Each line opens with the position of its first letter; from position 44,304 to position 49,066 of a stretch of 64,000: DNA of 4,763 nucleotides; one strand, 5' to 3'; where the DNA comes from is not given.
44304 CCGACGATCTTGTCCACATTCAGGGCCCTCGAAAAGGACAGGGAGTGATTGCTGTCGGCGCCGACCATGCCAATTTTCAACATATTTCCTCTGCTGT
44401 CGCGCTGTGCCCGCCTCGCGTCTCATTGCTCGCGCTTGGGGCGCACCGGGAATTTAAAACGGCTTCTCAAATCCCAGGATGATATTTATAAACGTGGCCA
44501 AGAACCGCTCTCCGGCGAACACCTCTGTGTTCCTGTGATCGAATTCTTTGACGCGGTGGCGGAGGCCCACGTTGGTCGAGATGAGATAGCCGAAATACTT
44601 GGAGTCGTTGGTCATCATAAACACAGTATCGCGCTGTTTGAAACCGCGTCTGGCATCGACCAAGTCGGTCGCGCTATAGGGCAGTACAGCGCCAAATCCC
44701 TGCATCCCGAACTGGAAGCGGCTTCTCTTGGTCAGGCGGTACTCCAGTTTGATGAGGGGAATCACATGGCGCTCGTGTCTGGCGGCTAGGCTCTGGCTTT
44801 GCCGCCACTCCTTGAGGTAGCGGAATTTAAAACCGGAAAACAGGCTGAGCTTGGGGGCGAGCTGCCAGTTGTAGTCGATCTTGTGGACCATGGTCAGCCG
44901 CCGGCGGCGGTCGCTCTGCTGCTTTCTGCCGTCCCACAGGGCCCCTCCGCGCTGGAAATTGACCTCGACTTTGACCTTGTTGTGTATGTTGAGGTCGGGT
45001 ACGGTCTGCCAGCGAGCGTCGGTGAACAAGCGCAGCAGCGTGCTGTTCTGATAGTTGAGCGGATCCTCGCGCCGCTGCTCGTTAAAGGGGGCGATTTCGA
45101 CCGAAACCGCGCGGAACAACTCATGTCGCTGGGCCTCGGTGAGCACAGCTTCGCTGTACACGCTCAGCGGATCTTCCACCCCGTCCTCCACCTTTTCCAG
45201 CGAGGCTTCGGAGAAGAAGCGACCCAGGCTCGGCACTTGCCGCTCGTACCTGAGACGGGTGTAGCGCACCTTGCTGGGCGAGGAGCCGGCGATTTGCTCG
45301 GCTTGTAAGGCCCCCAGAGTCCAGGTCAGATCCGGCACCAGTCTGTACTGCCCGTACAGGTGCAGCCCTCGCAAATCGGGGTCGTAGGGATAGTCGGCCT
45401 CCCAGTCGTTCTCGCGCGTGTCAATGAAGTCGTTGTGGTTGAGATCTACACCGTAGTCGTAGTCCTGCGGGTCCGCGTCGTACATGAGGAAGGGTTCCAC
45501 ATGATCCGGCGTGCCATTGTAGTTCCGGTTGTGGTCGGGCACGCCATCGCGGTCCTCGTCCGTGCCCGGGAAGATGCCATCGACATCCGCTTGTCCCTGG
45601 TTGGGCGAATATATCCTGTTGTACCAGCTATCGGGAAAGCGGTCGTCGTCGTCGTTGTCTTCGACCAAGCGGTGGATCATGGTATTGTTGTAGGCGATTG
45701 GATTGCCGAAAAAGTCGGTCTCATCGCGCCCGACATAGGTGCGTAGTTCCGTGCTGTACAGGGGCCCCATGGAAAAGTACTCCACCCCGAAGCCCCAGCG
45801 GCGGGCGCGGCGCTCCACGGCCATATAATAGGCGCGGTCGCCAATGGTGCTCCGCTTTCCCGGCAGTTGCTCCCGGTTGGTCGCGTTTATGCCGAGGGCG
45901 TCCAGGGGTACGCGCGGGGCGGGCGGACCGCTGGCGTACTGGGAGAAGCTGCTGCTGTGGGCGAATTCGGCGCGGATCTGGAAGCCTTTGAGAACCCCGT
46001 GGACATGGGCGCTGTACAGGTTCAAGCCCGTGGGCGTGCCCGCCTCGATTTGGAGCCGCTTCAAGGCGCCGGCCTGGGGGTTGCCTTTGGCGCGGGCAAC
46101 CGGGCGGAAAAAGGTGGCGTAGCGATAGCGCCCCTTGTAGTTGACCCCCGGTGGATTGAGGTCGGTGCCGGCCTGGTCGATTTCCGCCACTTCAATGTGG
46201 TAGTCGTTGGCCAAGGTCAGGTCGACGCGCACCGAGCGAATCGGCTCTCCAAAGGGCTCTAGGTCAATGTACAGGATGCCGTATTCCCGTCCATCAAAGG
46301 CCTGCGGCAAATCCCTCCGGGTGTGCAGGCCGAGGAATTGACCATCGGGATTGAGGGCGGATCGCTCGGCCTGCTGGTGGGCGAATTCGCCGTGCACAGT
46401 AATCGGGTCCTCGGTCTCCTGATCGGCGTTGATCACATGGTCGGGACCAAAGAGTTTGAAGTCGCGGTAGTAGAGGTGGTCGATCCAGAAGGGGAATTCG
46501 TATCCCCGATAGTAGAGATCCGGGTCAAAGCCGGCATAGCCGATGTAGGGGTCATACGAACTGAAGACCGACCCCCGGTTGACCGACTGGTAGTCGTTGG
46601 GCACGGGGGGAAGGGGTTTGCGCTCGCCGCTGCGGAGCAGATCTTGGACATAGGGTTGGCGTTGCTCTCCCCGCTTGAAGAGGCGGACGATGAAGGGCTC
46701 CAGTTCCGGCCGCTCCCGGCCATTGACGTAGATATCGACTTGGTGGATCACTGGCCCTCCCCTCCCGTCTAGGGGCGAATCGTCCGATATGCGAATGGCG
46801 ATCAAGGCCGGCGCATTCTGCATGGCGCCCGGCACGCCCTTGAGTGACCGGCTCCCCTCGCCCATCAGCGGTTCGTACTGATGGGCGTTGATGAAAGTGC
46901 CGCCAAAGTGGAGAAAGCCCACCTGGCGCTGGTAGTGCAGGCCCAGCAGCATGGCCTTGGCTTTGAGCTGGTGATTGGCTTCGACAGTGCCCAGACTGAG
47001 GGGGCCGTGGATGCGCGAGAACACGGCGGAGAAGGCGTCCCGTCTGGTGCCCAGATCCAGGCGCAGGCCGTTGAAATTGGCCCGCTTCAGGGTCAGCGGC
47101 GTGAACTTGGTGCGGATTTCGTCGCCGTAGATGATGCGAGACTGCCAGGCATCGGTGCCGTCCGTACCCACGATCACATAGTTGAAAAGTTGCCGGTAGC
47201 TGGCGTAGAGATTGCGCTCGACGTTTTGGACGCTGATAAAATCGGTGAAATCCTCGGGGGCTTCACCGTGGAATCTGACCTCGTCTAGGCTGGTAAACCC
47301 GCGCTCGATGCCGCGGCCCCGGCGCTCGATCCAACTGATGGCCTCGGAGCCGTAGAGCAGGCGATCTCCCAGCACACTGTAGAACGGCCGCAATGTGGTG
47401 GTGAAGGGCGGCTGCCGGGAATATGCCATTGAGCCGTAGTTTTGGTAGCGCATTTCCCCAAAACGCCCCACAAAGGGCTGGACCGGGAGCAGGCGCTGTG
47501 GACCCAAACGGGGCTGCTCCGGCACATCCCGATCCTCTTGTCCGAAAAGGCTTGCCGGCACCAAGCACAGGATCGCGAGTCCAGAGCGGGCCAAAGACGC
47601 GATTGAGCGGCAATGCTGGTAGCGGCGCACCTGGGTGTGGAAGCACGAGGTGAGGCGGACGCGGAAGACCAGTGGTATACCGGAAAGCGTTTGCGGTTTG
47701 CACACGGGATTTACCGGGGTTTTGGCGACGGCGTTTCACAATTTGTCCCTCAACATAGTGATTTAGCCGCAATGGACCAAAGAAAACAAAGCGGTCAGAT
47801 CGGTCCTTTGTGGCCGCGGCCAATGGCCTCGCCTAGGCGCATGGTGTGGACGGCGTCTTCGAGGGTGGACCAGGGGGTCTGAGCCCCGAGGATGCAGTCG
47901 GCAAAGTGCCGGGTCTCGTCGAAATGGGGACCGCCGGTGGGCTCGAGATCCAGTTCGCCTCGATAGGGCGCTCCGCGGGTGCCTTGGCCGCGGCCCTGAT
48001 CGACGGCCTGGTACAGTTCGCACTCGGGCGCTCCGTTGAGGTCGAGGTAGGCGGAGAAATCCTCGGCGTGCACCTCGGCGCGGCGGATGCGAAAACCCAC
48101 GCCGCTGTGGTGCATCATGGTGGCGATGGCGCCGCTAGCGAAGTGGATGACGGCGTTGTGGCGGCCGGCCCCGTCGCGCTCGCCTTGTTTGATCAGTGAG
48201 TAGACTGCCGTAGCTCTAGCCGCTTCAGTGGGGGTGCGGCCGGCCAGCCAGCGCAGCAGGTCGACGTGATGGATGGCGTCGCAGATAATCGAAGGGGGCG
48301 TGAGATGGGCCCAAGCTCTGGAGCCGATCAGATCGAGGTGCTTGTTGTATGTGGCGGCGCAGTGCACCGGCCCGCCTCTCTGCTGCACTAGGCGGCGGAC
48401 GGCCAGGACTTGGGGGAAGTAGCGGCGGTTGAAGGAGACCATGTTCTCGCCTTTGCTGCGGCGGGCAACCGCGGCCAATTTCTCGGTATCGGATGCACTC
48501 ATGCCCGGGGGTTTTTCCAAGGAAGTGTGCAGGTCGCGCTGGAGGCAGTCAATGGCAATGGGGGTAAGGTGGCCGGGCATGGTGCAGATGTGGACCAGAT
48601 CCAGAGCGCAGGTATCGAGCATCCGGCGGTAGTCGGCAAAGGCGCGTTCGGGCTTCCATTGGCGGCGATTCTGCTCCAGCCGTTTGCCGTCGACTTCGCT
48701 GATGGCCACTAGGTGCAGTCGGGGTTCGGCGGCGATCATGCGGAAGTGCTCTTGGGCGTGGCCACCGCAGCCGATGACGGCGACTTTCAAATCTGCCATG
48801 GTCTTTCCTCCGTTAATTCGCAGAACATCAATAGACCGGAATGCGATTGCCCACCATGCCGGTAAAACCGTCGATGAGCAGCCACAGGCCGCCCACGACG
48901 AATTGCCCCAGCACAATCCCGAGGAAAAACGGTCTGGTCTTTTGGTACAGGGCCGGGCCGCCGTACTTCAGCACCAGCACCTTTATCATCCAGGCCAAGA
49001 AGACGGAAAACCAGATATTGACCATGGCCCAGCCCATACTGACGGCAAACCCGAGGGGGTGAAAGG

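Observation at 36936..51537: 14.6-kb minus-strand operon with duplicated [polytopic membrane protein + Gfo/Idh/MocA oxidoreductase] modules around a giant OMP and an M28-FtsX fusion: candidate uncharacterised envelope-spanning system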

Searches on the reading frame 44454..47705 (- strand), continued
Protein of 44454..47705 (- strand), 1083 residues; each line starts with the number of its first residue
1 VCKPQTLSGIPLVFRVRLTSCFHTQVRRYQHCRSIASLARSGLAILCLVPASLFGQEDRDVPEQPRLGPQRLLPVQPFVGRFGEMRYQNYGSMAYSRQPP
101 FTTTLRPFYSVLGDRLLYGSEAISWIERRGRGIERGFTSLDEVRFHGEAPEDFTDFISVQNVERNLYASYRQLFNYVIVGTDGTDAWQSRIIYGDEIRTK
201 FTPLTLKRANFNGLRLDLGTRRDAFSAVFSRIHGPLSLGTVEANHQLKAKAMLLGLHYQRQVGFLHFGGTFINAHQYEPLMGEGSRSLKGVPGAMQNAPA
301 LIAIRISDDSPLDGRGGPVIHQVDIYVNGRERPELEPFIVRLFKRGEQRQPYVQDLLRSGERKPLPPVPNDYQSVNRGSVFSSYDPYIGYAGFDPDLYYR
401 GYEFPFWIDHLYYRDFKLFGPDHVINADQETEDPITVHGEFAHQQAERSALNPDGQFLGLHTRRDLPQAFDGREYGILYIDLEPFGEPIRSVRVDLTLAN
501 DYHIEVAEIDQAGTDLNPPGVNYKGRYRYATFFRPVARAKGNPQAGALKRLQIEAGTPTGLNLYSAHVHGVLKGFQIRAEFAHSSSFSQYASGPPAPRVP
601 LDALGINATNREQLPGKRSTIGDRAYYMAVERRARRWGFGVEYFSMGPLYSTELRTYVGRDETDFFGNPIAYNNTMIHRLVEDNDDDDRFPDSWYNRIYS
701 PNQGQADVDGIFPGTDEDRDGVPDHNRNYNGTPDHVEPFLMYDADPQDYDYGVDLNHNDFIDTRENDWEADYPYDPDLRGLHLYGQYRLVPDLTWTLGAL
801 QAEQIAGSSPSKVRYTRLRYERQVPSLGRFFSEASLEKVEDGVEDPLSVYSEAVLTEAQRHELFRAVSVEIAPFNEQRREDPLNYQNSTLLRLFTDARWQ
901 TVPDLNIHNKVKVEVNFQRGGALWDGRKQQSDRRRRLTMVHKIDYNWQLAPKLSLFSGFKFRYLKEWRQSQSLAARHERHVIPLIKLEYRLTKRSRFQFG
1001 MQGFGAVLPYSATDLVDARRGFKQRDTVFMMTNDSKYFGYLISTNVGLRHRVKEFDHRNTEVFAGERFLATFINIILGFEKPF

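Call 74: find_encoding_contigs(protein=P0121, flank=10000, max_places=2)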
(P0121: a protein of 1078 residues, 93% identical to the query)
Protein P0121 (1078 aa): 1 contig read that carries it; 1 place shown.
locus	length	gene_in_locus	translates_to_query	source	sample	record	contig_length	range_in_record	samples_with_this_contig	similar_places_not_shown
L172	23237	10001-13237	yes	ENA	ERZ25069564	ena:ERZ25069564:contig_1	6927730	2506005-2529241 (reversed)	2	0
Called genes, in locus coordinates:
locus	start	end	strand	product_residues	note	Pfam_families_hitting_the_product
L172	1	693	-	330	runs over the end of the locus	PF00174:Oxidored_molyb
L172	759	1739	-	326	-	-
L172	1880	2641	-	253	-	PF00194:Carb_anhydrase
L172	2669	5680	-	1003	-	PF13620:CarboxypepD_reg, PF25183:OMP_b-brl_4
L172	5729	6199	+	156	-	PF13650:Asp_protease_2 (faint), PF13975:gag-asp_proteas (weak)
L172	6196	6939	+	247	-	PF00702:Hydrolase, PF12689:Acid_PPase (faint)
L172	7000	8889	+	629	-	PF20581:DUF6785, PF20580:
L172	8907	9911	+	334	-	PF01408:GFO_IDH_MocA, PF02894:GFO_IDH_MocA_C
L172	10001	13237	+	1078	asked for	-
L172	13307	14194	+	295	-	-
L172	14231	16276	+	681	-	PF20581:DUF6785, PF20580:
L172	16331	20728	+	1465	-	PF02687:FtsX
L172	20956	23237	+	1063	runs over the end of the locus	PF07494:Reg_prop (weak), PF07495:Y_Y_Y, PF00158:Sigma54_activat, PF14532:Sigma54_activ_2, PF07724:AAA_2 (weak), PF07728:AAA_5 (weak), PF25601:AAA_lid_14, PF02954:HTH_8, +1 more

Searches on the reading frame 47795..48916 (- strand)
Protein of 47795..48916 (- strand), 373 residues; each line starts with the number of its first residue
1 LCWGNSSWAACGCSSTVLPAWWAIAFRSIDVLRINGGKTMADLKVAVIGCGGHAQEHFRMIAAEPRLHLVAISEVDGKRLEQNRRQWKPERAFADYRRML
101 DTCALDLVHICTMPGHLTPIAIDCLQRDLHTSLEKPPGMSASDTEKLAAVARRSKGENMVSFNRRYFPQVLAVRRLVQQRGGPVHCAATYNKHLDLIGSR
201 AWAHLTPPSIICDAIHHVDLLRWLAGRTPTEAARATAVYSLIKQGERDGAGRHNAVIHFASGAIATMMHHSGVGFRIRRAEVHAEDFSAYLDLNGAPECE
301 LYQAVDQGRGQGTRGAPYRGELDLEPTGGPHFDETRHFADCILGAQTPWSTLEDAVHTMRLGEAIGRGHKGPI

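Call 3: search_protein_families(library=pfam, proteins=[window:47795-48916:-], max_evalue=0.01)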
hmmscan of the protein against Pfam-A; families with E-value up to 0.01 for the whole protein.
window:47795-48916:- (373 aa): 3 families
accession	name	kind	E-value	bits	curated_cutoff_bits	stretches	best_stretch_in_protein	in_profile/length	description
PF01408.29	GFO_IDH_MocA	-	5.1e-16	59.9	24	1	43-157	1-115/120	Oxidoreductase family, NAD-binding Rossmann fold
PF02894.22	GFO_IDH_MocA_C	-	4.2e-06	27.1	22.9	1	214-365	47-206/218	Oxidoreductase family, C-terminal alpha/beta domain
PF22725.1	GFO_IDH_MocA_C3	-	0.00024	21.6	27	1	210-285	45-119/124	GFO/IDH/MocA C-terminal domain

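Call 4: search_protein_families(library=ncbifam, proteins=[window:47795-48916:-], max_evalue=0.01)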
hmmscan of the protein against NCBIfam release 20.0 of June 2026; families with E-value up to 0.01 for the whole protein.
window:47795-48916:- (373 aa): 5 families
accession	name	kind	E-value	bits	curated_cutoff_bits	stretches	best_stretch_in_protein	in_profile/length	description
TIGR04380.1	myo_inos_iolG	equivalog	7e-23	81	355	1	43-367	2-321/330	inositol 2-dehydrogenase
NF040723.1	UDP-GlcNAcDh_Arch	equivalog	8.5e-17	61.6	450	1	43-229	1-181/302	UDP-N-acetylglucosamine 3-dehydrogenase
NF052479.1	LevoglcsnDh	equivalog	1e-10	40.8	650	1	40-179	1-148/386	levoglucosan dehydrogenase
NF008607.0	PRK11579.1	subfamily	9.7e-09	34.7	330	1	42-179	4-139/346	oxidoreductase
NF058561.1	BT_2158_fam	equivalog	1.3e-08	33.9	750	1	39-155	31-147/487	glycoside 3-dehydrogenase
